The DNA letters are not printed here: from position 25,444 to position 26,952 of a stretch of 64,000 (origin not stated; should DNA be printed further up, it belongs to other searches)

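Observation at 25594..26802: Orphan Cas4-family nuclease interrupted by a four-helix transmembrane insert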

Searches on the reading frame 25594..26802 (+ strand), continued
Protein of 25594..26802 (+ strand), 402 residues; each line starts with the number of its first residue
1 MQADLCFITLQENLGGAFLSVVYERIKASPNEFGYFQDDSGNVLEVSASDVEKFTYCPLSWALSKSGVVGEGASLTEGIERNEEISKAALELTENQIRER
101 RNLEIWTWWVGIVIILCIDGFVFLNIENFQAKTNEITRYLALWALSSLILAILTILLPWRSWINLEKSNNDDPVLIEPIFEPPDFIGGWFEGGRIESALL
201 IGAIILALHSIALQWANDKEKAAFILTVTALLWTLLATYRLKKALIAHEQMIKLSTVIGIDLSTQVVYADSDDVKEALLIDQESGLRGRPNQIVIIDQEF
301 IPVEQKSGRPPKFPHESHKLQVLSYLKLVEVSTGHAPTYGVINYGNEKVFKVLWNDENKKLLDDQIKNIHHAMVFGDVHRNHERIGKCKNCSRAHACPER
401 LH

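Call 20: predict_structure(alignment_id=A1)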
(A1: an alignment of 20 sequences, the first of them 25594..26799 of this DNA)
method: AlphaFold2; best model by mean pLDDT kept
length: 402 residues; sequences in the alignment: 20
mean_pLDDT: 64.6   pTM: 0.48
mean pLDDT of the five models: 64.6, 60.2, 58.5, 57.8, 56.1
residues with pLDDT >= 90: 19; 70-90: 176; 50-70: 110; < 50: 97
segments of 3 or more residues with pLDDT < 50: 1-19, 166-192, 263-276, 291-308, 388-402
pLDDT, mean of each block of 10 residues (from residue 1): 29 32 73 89 86 77 62 53 63 72 76 76 63 66 79 68 50 32 37 63 77 70 78 85 84 67 43 53 79 36 41 75 84 71 61 87 93 77 52 34 25
secondary structure, 60 per line:
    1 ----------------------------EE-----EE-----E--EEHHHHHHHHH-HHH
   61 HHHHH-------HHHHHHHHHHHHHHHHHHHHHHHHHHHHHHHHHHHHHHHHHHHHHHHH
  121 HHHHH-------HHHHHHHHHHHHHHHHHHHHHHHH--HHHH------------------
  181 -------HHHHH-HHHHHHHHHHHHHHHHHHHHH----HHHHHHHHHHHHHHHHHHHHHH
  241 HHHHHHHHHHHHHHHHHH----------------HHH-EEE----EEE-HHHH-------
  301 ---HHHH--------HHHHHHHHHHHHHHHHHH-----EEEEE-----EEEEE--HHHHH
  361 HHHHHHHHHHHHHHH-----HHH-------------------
elements in order: H48-56 H58-65 H73-125 H133-156 H159-162 H188-192 H194-214 H219-258 E279-281 E286-288 H290-293 H304-307 H316-333 E339-343 E349-353 H356-375

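Call 21: list_cluster_members(proteins=[P0122, P0124, P0132, P0136, P0144, P0148, P0161, P0164, P0189, P0133])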
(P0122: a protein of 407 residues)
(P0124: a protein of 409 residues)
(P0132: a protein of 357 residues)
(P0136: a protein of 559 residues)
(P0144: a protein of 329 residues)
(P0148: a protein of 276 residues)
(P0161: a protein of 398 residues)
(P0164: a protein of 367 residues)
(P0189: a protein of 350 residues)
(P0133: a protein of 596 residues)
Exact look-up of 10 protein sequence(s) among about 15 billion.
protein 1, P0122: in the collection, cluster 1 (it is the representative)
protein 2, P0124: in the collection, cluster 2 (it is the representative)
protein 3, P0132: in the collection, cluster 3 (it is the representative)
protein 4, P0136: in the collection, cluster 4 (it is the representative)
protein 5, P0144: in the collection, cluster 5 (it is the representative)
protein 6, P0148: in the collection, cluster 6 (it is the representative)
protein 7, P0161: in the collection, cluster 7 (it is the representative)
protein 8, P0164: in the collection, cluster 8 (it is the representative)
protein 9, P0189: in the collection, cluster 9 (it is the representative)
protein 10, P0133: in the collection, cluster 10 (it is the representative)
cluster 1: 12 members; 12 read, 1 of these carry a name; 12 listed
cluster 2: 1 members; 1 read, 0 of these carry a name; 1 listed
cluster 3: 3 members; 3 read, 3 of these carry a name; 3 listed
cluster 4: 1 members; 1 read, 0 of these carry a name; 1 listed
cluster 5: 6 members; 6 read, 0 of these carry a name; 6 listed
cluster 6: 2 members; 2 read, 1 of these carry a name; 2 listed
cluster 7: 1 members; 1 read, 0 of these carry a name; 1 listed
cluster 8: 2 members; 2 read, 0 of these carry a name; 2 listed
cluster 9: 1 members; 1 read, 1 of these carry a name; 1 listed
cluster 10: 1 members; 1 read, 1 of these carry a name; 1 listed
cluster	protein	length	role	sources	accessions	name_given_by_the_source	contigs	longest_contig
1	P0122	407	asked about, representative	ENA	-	-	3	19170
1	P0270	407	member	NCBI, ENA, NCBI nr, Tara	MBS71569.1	MAG: hypothetical protein CMO20_01265 [Thermoplasmata archaeon] | hypothetical protein [Thermoplasmata archaeon] | strand:+ start:1825 stop:3048 length:1224 start_codon:yes stop_codon:yes ...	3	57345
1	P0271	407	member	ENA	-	-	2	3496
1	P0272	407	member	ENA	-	-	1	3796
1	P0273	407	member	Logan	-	-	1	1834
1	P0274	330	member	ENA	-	-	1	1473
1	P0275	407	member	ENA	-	-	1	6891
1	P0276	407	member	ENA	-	-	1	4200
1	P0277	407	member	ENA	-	-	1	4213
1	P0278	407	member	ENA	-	-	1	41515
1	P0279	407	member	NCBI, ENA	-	-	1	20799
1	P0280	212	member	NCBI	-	-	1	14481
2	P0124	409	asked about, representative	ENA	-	-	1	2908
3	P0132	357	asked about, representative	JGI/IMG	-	CRISPR-associated exonuclease Cas4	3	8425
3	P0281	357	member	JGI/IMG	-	CRISPR-associated exonuclease Cas4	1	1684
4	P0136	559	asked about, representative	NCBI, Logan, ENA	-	-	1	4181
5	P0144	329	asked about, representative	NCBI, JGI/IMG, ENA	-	-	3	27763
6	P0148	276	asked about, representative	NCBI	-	-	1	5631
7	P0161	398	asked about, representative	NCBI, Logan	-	-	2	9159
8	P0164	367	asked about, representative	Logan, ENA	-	-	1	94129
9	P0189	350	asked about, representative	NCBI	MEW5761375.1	MAG: Dna2/Cas4 domain-containing protein [Candidatus Thermoplasmatota archaeon]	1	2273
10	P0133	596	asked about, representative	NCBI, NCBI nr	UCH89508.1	MAG: CRISPR-associated protein Cas4 [Thermoplasmata archaeon]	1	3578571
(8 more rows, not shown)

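Call 24: find_related_loci(query=A2, collection=genome_contigs, flank=6000)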
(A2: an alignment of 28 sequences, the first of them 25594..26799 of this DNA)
Query A2 (402 aa) in genome_contigs; peptide patterns used: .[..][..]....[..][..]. (x = any residue, [..] = any of these).
426 stretches matched a pattern; 410 encode a relative of the query (tblastn E <= 1e-3); the best 80 are kept; 80 distinct loci.
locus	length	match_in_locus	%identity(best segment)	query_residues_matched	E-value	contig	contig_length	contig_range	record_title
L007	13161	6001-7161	86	15-401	0e+0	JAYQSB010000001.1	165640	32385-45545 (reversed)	MAG: Candidatus Poseidoniales archaeon isolate SD3109_S39.concoct.084 NODE_3_length_165640_cov_8.67771, whole genome sho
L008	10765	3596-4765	78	13-401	0e+0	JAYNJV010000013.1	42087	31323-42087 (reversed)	MAG: Candidatus Poseidoniales archaeon isolate 139543_S12_metabat_bins_sens.tsv.041 NODE_506_length_42087_cov_35.697136,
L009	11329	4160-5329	78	13-401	0e+0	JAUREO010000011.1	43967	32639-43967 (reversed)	MAG: Poseidonia sp. isolate SFB_3D_100_4 NODE_11_length_43967_cov_3.727045, whole genome shotgun sequence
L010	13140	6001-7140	49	27-401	4e-125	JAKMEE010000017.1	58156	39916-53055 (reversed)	MAG: Poseidonia sp. isolate MOX_bin38 MunidaNeritic.contigs.fa_k127_592787, whole genome shotgun sequence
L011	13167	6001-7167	47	18-401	4e-121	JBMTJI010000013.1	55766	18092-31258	MAG: Candidatus Poseidoniaceae archaeon isolate CJ_V5_S11_50percent_ser_metabat.43 NODE_127_length_55766_cov_9.121179, w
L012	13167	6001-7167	46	18-401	1e-119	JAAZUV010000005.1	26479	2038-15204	MAG: Methanobacteriota archaeon isolate AW_metabat.40 AW_C120, whole genome shotgun sequence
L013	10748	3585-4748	47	19-401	7e-120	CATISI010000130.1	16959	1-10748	MAG: Candidatus Poseidoniaceae archaeon isolate bin.912 MAG genome assembly, contig: k119_5117943, whole genome shotgun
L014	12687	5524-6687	47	19-401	1e-119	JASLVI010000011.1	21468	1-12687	MAG: Candidatus Poseidoniaceae archaeon isolate ETNP17_MAG_1 NODE_11_length_21468_cov_4.521855, whole genome shotgun seq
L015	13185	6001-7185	45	7-401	1e-118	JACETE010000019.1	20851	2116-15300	MAG: Candidatus Poseidoniales archaeon isolate MCMED-G34 MGII-MCMED-G34-C19, whole genome shotgun sequence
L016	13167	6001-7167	46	18-401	9e-119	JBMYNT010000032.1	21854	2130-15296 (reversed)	MAG: Candidatus Poseidoniaceae archaeon isolate ME_XS_2307_bin_75 ME_XS_2307_bin_75_31, whole genome shotgun sequence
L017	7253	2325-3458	47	28-401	1e-118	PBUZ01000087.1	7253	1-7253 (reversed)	MAG: Methanobacteriota archaeon isolate RS440 TaraRedSea_contig_395861, whole genome shotgun sequence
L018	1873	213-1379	45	18-401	6e-126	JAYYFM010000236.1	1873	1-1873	MAG: Thermoplasmatota archaeon isolate XS_MAG85 XS_MAG85_0240, whole genome shotgun sequence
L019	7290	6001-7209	45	9-401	1e-117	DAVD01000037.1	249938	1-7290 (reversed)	MAG TPA_asm: Candidatus Poseidonia alphae isolate UBA255 UBA255_contig_7020, whole genome shotgun sequence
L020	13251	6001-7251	44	7-401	2e-116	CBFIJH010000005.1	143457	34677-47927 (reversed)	MAG: Candidatus Poseidoniaceae archaeon isolate Co_bin_759_indstr genome assembly, contig: Co_bin_759_indstr_c5, whole g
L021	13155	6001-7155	46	22-401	3e-116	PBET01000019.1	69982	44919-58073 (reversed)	MAG: Methanobacteriota archaeon isolate SP314 130936, whole genome shotgun sequence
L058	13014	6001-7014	31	18-401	7e-48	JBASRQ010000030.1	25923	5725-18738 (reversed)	MAG: Thermoplasmata archaeon isolate MFD13565_ilm_asm_bin2 k127_56520, whole genome shotgun sequence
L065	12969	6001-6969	33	46-401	2e-46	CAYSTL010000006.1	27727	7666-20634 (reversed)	MAG TPA_asm: uncultured Thermoplasmata archaeon isolate ERP127260_co1_34 genome assembly, contig: NODE_612_length_27727_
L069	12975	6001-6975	35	46-401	2e-44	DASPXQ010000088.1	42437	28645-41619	MAG TPA_asm: Thermoplasmata archaeon isolate SMAG_U11571 k141_639224, whole genome shotgun sequence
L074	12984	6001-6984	30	44-401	9e-44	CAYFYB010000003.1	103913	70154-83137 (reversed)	MAG TPA_asm: uncultured Methanomassiliicoccales archaeon isolate ERP108616_co2_1 genome assembly, contig: NODE_117_lengt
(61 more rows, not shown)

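Call 27: search_protein_families(library=pfam, proteins=[L058:5185-6000:+, L065:4942-5934:+, L069:4095-6143:+, L074:3420-6026:+, L065:6972-7283:-, L065:7286-7750:-, L058:7025-8815:-, L058:8828-10090:-], max_evalue=0.01)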
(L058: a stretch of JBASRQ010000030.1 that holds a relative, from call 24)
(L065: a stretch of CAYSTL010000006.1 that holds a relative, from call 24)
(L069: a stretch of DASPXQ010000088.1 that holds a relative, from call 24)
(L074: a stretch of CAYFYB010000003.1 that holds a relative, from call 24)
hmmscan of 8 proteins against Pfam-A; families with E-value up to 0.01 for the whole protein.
L058:5185-6000:+ (271 aa): 1 family
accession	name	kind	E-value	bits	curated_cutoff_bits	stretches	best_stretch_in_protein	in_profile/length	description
PF14811.11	TPD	-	4.3e-43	146.9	27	1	123-248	2-130/138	Protein of unknown function TPD sequence-motif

L065:4942-5934:+ (330 aa): 1 family
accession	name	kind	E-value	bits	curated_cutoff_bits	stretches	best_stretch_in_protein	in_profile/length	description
PF01008.23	IF-2B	-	1.6e-78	264.3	22.4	1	54-322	2-279/280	Initiation factor 2 subunit family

L069:4095-6143:+ (682 aa): 3 families
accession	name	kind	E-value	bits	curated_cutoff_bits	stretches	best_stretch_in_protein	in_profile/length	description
PF13091.12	PLDc_2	-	4e-39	133.9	27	2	433-577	1-132/132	PLD-like domain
PF00932.25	LTD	-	4.4e-14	53.2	34.3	1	47-162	6-108/109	Lamin Tail Domain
PF00614.28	PLDc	-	2.7e-08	33.9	21.9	1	525-546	4-25/28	Phospholipase D Active site motif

L074:3420-6026:+ (868 aa): 7 families
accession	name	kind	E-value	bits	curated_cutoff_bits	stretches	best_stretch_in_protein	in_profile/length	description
PF13091.12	PLDc_2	-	3.9e-42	143.6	27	2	386-525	1-132/132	PLD-like domain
PF00932.25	LTD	-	3.3e-28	98.7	34.3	2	194-310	5-108/109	Lamin Tail Domain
PF00614.28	PLDc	-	1.1e-09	38.3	21.9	2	469-491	4-26/28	Phospholipase D Active site motif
PF00801.26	PKD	-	2.4e-06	27.9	23.5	1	735-804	7-75/80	PKD domain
PF18911.6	PKD_4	-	0.00011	22.6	27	1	728-805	3-80/85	PKD domain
PF11495.14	Regulator_TrmB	-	0.0042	16.8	22.2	0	606-677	36-85/233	Archaeal transcriptional regulator TrmB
PF22352.2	K319L-like_PKD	-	0.0059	17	27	0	756-810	26-84/84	K319L-like, PKD domain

L065:6972-7283:- (103 aa): 0 families

L065:7286-7750:- (154 aa): 0 families

L058:7025-8815:- (596 aa): 4 families
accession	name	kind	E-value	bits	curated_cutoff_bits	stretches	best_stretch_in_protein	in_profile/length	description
PF01380.27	SIS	-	2.7e-52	176.5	25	2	285-404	9-130/131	SIS domain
PF13522.11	GATase_6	-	1.1e-19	71.2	27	1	60-181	8-123/130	Glutamine amidotransferase domain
PF13537.11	GATase_7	-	8.5e-16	58.5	25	1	78-193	9-122/123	Glutamine amidotransferase domain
PF13230.11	GATase_4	-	7e-06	25.6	23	1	49-167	59-184/272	Glutamine amidotransferases class-II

L058:8828-10090:- (420 aa): 8 families
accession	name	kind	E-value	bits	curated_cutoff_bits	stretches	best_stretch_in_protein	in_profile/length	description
PF00483.29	NTP_transferase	-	3.6e-32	112.3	21.2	1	26-248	1-240/245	Nucleotidyl transferase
PF00132.30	Hexapep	-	2.6e-18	65.3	27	3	273-304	3-34/36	Bacterial transferase hexapeptide (six repeats)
PF25084.1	LbH_EIF2B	-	4.9e-13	49.4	54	1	262-349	12-98/105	EIF2B subunit epsilon LbH domain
PF12804.13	NTP_transf_3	-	9.3e-11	42.6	27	1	27-153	1-120/160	MobA-like NTP transferase domain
PF25087.1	GMPPB_C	-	6.9e-09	35.8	39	1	286-349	1-64/110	GMPPB C-terminal domain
PF01128.25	IspD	-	0.00028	21.2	27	1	26-81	2-55/221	2-C-methyl-D-erythritol 4-phosphate cytidylyltransferase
PF24894.1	Hexapep_GlmU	-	0.00058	20.4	23.3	1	309-349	36-76/104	GlmU-like, C-terminal hexapeptide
PF14602.12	Hexapep_2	-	0.0057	16.8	27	0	271-304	1-32/34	Hexapeptide repeat of succinyl-transferase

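Call 45: predict_structure(alignment_id=A4)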
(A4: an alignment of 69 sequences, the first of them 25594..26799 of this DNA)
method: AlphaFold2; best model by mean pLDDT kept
length: 402 residues; sequences in the alignment: 69
mean_pLDDT: 84.1   pTM: 0.78
mean pLDDT of the five models: 84.1, 83.3, 83.2, 82.6, 81.4
residues with pLDDT >= 90: 189; 70-90: 149; 50-70: 31; < 50: 33
segments of 3 or more residues with pLDDT < 50: 1-8, 10-15, 170-188
pLDDT, mean of each block of 10 residues (from residue 1): 41 54 82 96 96 96 92 89 89 88 88 86 73 79 90 85 67 47 48 76 87 79 87 93 93 87 79 72 96 88 92 96 97 93 90 98 98 93 93 92 84
secondary structure, 60 per line:
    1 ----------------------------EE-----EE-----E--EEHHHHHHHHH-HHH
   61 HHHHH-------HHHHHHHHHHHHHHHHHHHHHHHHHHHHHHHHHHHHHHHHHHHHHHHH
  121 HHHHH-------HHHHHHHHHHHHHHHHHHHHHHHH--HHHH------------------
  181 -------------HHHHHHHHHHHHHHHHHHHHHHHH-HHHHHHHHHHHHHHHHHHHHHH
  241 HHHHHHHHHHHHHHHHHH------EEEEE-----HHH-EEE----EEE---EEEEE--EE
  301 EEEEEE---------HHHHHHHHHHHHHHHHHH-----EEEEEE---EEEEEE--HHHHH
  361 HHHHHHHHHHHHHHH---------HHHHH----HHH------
elements in order: H48-56 H58-65 H73-125 H133-156 H159-162 H194-217 H219-258 E265-269 E279-281 E286-288 E292-296 E299-306 H316-333 E339-344 E348-353 H356-375 H385-389

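Call 47: fold_search(model_id=the predicted structure, library=pdb)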
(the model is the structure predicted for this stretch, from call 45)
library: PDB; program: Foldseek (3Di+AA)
matches with E <= 10: 249; with E <= 0.001: 3
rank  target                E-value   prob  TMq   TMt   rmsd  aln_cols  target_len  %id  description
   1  8d3l_J                3.8e-04  1.00  0.28  0.49   2.9       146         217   16  Type I-C Cas4-Cas1-Cas2 complex bound to a PAM/PAM prespacer (released 2022-11-02)
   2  5eax_A                4.4e-04  1.00  0.24  0.10  17.0       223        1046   17  Crystal structure of Dna2 in complex with an ssDNA (released 2015-11-18)
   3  8d3l_I                6.3e-04  1.00  0.27  0.49   3.2       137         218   17  Type I-C Cas4-Cas1-Cas2 complex bound to a PAM/PAM prespacer (released 2022-11-02)
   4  5eaw_A                1.0e-03  1.00  0.24  0.10  12.8       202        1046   17  Crystal structure of Dna2 nuclease-helicase (released 2015-11-18)
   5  7mi5_A                1.5e-03  1.00  0.27  0.20   2.1       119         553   19  Asymmetrical PAM-Non PAM prespacer bound Cas4/Cas1/Cas2 complex (released 2021-11-17)
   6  5ean_A                1.7e-03  1.00  0.26  0.11  14.2       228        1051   18  Crystal structure of Dna2 in complex with a 5' overhang DNA (released 2015-11-18)
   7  8d3q_J                2.7e-03  1.00  0.24  0.48   3.4       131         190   20  Type I-C Cas4-Cas1-Cas2 complex bound to a PAM/NoPAM prespacer (released 2022-11-02)
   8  7mi4_A                3.8e-03  1.00  0.28  0.21   2.6       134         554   19  Symmetrical PAM-PAM prespacer bound Cas4/Cas1/Cas2 complex (released 2021-11-17)
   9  8xa9_A                1.4e-02  1.00  0.20  0.33   4.8       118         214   14  Human MGME1 in complex with 5'-overhang DNA (released 2024-03-20)
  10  6ppu_A                1.5e-02  1.00  0.37  0.26  19.8       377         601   12  Cryo-EM structure of AdnAB-AMPPNP-DNA complex (released 2019-11-20)
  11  8xa9_B                1.9e-02  1.00  0.19  0.32   5.0       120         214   15  Human MGME1 in complex with 5'-overhang DNA (released 2024-03-20)
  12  5zyv_A                2.1e-02  0.99  0.18  0.32   5.4       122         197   13  Crystal structure of human MGME1 with single strand DNA2 and Ca2+ (released 2018-09-19)
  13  5zyt_C                3.9e-02  0.99  0.19  0.31   5.0       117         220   15  Crystal structure of human MGME1 with 3' overhang double strand DNA3 (released 2018-09-19)
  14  5zyt_D                4.9e-02  1.00  0.22  0.38   4.1       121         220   12  Crystal structure of human MGME1 with 3' overhang double strand DNA3 (released 2018-09-19)
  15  5zyt_A                8.0e-02  1.00  0.21  0.36   4.0       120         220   13  Crystal structure of human MGME1 with 3' overhang double strand DNA3 (released 2018-09-19)
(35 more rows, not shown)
